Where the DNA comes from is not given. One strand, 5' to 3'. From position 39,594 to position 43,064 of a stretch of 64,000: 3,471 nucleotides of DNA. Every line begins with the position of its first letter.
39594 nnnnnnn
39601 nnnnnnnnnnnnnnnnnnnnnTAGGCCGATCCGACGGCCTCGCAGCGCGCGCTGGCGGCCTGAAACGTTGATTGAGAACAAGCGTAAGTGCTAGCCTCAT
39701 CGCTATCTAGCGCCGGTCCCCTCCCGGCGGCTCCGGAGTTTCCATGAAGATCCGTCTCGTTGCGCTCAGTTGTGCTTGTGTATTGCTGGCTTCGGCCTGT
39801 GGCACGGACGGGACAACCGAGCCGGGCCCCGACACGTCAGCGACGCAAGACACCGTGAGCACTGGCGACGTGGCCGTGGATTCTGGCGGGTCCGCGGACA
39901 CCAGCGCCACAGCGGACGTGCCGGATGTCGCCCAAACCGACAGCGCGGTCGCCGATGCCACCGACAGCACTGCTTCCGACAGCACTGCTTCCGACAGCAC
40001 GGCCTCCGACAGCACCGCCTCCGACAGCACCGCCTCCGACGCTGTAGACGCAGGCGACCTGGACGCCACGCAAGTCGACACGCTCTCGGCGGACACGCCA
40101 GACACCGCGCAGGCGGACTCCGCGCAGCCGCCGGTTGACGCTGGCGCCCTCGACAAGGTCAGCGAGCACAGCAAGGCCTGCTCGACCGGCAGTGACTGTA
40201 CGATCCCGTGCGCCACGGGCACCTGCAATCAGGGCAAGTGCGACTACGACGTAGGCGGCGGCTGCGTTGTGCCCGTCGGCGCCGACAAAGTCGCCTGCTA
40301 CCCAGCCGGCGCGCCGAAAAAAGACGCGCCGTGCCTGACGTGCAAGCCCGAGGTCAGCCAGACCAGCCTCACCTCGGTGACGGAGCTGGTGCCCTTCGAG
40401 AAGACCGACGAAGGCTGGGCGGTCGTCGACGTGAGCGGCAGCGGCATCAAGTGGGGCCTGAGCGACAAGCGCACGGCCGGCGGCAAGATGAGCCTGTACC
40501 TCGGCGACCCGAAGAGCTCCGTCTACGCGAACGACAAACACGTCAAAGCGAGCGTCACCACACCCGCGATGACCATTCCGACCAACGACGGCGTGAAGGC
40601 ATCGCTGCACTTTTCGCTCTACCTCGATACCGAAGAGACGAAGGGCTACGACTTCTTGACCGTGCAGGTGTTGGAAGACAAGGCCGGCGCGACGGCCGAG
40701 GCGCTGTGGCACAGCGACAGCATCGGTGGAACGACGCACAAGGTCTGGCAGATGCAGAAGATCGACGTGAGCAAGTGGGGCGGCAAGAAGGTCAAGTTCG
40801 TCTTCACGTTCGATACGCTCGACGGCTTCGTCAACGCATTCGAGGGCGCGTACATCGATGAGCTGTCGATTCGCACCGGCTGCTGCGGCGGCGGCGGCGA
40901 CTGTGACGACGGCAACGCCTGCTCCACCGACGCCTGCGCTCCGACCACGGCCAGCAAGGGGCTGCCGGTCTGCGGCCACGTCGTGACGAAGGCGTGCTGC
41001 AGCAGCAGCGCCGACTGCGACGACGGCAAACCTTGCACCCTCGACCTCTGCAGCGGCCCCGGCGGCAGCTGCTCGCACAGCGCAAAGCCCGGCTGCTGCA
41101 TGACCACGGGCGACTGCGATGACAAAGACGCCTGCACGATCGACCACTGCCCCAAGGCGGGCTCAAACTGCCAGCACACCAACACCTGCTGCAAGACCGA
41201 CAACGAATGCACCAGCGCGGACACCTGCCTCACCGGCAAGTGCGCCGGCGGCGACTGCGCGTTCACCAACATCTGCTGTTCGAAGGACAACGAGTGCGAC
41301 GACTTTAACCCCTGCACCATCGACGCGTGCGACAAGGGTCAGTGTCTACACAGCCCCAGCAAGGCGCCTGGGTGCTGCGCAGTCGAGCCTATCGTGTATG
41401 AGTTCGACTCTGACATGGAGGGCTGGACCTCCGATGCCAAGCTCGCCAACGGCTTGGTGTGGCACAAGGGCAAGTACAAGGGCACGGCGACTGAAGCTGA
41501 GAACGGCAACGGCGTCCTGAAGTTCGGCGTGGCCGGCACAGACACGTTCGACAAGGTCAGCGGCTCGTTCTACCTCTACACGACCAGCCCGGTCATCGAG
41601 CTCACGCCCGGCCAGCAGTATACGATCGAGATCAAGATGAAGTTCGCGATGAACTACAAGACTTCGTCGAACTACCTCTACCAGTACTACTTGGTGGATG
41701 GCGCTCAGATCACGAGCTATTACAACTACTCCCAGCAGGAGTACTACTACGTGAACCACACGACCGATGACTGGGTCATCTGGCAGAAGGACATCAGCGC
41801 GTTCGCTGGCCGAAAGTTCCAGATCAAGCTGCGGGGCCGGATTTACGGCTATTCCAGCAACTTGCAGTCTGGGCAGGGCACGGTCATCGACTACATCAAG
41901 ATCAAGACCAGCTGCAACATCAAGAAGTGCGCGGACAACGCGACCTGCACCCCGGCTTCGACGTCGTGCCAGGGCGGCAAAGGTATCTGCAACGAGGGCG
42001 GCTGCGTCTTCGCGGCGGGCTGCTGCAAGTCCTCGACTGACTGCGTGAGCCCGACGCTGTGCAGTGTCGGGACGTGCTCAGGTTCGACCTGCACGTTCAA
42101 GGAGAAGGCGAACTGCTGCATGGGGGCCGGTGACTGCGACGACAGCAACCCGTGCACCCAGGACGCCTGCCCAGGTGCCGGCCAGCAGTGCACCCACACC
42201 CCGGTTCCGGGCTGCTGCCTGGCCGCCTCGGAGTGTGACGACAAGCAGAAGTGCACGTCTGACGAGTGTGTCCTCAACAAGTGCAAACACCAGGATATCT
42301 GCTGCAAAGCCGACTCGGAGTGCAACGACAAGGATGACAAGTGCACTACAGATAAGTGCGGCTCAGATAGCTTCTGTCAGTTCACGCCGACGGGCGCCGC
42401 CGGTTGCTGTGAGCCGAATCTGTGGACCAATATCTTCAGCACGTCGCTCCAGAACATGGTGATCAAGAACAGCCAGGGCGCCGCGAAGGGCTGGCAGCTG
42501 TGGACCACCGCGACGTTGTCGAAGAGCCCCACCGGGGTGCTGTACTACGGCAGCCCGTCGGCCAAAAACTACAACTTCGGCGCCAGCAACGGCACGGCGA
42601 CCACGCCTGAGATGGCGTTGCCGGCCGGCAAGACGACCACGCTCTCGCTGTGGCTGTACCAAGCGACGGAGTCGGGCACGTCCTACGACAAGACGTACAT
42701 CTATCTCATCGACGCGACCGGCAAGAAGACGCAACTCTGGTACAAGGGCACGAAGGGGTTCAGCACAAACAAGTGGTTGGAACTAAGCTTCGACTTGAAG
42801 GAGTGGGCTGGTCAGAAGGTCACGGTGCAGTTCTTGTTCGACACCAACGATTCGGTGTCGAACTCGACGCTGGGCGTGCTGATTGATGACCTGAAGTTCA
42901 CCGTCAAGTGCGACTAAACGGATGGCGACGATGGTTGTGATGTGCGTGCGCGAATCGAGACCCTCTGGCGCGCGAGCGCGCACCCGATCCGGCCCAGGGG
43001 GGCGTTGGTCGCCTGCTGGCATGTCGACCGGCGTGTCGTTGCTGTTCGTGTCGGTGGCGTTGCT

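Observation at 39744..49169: Tandem array of three giant paralogous lipoproteins built from Myxo cysteine-rich repeats and MAM-like domains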

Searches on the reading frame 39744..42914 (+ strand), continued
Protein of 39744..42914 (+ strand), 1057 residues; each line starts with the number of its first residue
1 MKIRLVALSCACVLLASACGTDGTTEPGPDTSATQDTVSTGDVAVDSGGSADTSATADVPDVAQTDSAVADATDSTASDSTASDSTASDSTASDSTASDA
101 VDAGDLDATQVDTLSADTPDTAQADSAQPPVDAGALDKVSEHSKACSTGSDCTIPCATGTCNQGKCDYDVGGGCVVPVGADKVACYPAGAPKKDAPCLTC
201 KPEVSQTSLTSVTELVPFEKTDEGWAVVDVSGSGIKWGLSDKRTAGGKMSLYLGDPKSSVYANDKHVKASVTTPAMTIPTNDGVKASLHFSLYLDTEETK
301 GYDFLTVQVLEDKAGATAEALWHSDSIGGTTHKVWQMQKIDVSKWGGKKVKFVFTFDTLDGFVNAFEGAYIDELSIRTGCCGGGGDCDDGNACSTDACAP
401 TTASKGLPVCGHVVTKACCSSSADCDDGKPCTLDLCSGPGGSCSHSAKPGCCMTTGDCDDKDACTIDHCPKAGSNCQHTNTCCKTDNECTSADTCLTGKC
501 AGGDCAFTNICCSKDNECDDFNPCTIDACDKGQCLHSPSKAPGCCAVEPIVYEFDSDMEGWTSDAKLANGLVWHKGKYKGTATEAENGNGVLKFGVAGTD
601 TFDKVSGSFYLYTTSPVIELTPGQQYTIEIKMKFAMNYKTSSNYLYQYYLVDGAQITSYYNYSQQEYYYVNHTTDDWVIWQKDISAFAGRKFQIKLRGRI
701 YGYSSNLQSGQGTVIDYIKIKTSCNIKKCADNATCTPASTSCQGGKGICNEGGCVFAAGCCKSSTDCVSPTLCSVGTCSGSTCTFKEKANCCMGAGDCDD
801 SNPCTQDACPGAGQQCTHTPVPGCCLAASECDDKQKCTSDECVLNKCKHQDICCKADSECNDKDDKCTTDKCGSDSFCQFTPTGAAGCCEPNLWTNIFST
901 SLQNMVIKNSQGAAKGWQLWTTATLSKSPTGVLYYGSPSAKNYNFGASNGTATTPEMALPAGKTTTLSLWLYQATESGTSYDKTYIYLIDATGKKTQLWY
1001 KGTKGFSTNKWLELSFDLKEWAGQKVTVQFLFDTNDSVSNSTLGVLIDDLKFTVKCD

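Call 65: find_encoding_contigs(protein=P0078, flank=8000, max_places=1)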
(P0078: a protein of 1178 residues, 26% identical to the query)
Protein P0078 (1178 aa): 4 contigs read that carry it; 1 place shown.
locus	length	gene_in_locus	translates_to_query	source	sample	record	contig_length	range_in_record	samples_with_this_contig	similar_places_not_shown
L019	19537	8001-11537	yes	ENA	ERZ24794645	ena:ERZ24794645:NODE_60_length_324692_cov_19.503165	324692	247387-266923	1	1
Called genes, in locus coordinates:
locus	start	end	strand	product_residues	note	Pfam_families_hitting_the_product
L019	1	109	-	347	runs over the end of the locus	PF04055:Radical_SAM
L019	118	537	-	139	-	PF00334:NDK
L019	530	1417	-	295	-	PF02629:CoA_binding, PF13607:Succ_CoA_lig, PF00549:Ligase_CoA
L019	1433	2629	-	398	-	PF08442:ATP-grasp_2, PF24948:Citrate_synth_N, PF00549:Ligase_CoA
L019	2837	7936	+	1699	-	PF00526:Dicty_CTDC (faint), PF04151:PPC (faint)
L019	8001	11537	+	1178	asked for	PF20773:InhA-like_MAM (weak)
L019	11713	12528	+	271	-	-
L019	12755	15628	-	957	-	PF26550:Tricorn_2nd, PF00930:DPPIV_N (faint), PF25174:Beta-prop_THOC3 (faint), PF26549:Tricorn_N (weak), PF07676:PD40, PF26549:Tricorn_N, PF01103:Omp85 (weak)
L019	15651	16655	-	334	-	PF01408:GFO_IDH_MocA, PF02894:GFO_IDH_MocA_C, PF22725:GFO_IDH_MocA_C3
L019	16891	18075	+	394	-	PF00515:TPR_1 (faint), PF07719:TPR_2 (faint), PF08308:PEGA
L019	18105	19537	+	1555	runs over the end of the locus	PF11617:Cu-binding_MopE (faint)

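Call 66: find_encoding_contigs(protein=P0067, flank=8000, max_places=1)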
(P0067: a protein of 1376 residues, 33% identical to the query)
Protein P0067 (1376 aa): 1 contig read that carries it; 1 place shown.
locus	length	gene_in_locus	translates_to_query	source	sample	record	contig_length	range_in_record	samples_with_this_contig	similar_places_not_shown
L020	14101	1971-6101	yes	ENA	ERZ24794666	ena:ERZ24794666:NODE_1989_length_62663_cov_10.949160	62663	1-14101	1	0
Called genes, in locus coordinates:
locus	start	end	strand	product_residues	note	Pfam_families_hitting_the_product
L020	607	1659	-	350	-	PF21088:MS_channel_1st, PF00924:MS_channel_2nd, PF21082:MS_channel_3rd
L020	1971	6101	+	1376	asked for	PF20773:InhA-like_MAM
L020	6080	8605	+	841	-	PF17764:PriA_3primeBD, PF00270:DEAD, PF04851:ResIII, PF18319:Zn_ribbon_PriA, PF00271:Helicase_C, PF18074:PriA_C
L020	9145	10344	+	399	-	-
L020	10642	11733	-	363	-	PF01883:FeS_assembly_P, PF02374:ArsA_ATPase (faint), PF09140:MipZ (weak), PF10609:ParA, PF13614:AAA_31 (weak), PF01656:CbiA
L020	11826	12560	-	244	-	-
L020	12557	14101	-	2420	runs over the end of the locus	-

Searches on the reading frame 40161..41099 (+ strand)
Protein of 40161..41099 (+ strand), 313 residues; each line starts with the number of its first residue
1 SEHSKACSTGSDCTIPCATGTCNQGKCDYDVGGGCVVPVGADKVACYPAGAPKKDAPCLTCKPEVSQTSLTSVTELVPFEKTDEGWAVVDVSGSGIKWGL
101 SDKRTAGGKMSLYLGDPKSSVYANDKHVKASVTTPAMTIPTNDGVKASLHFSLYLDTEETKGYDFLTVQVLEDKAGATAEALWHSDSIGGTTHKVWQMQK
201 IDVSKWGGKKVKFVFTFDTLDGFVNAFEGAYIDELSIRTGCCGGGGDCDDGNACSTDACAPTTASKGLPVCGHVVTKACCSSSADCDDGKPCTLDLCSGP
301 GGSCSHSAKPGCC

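Call 43: predict_structure(alignment_id=A2)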
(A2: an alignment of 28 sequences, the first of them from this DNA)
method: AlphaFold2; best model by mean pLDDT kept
length: 313 residues; sequences in the alignment: 28
mean_pLDDT: 92.4   pTM: 0.83
mean pLDDT of the five models: 92.4, 92.2, 92.0, 90.9, 89.7
residues with pLDDT >= 90: 237; 70-90: 75; 50-70: 1; < 50: 0
segments of 3 or more residues with pLDDT < 50: none
pLDDT, mean of each block of 10 residues (from residue 1): 95 94 95 91 94 94 93 90 88 94 90 93 92 97 94 94 94 97 95 94 97 96 85 96 87 88 94 87 88 90 90 78
secondary structure, 60 per line:
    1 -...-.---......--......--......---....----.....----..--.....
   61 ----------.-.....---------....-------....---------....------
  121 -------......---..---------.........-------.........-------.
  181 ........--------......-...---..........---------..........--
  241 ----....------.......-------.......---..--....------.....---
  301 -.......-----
elements in order: E2-4 H10-13 E18-23 E26-31 E35-38 E43-47 E56-60 E73-77 E87-90 E98-101 E111-114 E128-133 E148-156 E164-172 E180-184 H185-188 E197-202 E210-219 E229-238 H245-248 E255-261 E269-275 H283-286 E293-297 E302-308

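Call 85: fold_search(model_id=the predicted structure, library=pdb)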
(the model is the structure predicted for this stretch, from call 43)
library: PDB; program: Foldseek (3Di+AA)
matches with E <= 10: 1575; with E <= 0.001: 118
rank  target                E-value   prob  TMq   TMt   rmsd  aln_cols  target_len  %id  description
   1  4gwm_A                2.2e-07  1.00  0.41  0.24   4.4       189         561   16  Crystal structure of human promeprin beta (released 2012-09-19)
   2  5l73_A                4.6e-07  1.00  0.38  0.64   5.1       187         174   16  MAM domain of human neuropilin-1 (released 2016-10-26)
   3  4yu6_A                5.5e-07  1.00  0.34  0.15   8.8       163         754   21  Crystal structure of Bacillus anthracis immune inhibitor A2 peptidase zymogen (released 2015-10-28)
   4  4yu5_B                8.0e-07  1.00  0.33  0.16   5.9       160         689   21  Crystal structure of selenomethionine variant of Bacillus anthracis immune inhibitor A2 peptidase zymogen (released 2015-10-28)
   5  4yu6_B                8.4e-07  1.00  0.34  0.16   9.1       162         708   22  Crystal structure of Bacillus anthracis immune inhibitor A2 peptidase zymogen (released 2015-10-28)
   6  4gwn_A                8.9e-07  1.00  0.42  0.26   4.7       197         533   17  Crystal structure of human mature meprin beta (released 2012-09-19)
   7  7uaf_D                9.9e-07  1.00  0.40  0.25   4.3       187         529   13  Human meprin alpha inhibitory complex with compound 10d (N~3~,N~3~-bis[(2H-1,3-benzodioxol-5-yl)methyl]-N-hydroxy-beta (released 2022-11-02)
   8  4yu5_A                1.1e-06  1.00  0.31  0.15   6.3       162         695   21  Crystal structure of selenomethionine variant of Bacillus anthracis immune inhibitor A2 peptidase zymogen (released 2015-10-28)
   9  7uab_E                1.4e-06  1.00  0.37  0.22   7.4       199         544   14  Human pro-meprin alpha (zymogen state) (released 2022-11-02)
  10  7uac_H                1.6e-06  1.00  0.39  0.24  10.4       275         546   12  Human pro-meprin alpha (zymogen state) (released 2022-11-02)
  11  7uae_A                1.8e-06  1.00  0.39  0.24   4.3       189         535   14  Human meprin alpha (active state) (released 2022-11-02)
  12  4xup_E                2.6e-06  1.00  0.32  0.56   6.4       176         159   14  Structure of the N-terminal CBM22-1-CBM22-2 tandem domain from Paenibacillus barcinonensis Xyn10C (released 2015-06-03)
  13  5l73_B                2.8e-06  1.00  0.36  0.60   4.4       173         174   16  MAM domain of human neuropilin-1 (released 2016-10-26)
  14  8a28_A                3.5e-06  1.00  0.37  0.31   4.3       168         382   10  Structure of the astacin zymogen of LAST-MAM from Limulus polyphemus (released 2022-10-19)
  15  4itc                  3.8e-06  1.00  0.36  0.62   4.4       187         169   15  Crystal Structure Analysis of the K1 Cleaved Adhesin domain of Lys-gingipain (Kgp) from Porphyromonas gingivalis W83 (released 2013-09-25)
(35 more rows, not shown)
